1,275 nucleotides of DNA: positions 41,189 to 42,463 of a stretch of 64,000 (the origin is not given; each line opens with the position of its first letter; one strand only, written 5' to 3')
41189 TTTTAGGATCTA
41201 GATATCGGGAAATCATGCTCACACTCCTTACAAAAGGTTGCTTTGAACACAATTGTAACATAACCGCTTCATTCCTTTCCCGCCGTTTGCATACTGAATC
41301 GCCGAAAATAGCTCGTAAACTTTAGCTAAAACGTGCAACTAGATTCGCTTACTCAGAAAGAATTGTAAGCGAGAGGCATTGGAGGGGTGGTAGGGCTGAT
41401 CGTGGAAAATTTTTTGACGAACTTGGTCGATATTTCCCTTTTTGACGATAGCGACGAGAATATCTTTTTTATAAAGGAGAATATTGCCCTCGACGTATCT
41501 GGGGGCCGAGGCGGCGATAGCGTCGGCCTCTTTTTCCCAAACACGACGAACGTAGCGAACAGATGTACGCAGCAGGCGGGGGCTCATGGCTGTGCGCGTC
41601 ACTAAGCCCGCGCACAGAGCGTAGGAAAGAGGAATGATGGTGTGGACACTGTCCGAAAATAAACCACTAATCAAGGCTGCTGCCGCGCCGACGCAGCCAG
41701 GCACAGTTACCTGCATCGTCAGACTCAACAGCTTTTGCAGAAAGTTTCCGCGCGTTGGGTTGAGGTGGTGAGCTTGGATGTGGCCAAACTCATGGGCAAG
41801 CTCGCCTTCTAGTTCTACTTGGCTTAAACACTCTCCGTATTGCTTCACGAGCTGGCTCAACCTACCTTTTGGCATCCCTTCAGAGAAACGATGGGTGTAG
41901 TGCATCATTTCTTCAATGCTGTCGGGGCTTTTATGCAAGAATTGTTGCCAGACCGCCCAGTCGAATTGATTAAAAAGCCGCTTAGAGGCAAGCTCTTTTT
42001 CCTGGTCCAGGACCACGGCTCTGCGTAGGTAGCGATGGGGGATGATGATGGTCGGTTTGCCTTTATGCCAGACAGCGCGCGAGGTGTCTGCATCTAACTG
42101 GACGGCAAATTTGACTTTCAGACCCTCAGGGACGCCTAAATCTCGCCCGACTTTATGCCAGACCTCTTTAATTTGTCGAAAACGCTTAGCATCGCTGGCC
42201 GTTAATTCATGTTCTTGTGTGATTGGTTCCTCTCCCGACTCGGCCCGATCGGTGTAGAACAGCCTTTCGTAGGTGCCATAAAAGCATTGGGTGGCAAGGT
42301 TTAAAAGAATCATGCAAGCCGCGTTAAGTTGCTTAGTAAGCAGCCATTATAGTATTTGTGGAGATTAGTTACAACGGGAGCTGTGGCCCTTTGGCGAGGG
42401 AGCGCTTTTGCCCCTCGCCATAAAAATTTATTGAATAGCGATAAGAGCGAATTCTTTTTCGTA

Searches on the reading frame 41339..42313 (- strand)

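Call 16: search_protein_families(library=pfam, proteins=[window:41339-42313:-], max_evalue=0.0001)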
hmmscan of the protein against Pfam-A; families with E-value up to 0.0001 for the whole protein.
window:41339-42313:- (324 aa): 1 family
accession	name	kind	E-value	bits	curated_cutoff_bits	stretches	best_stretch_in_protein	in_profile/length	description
PF01435.24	Peptidase_M48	-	5.6e-05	23.5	20.3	0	161-270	57-150/186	Peptidase family M48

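Call 47: search_protein_families(library=ncbifam, proteins=[window:41339-42313:-], max_evalue=0.001)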
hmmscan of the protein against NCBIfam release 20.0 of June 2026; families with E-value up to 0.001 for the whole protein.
window:41339-42313:- (324 aa): 0 families
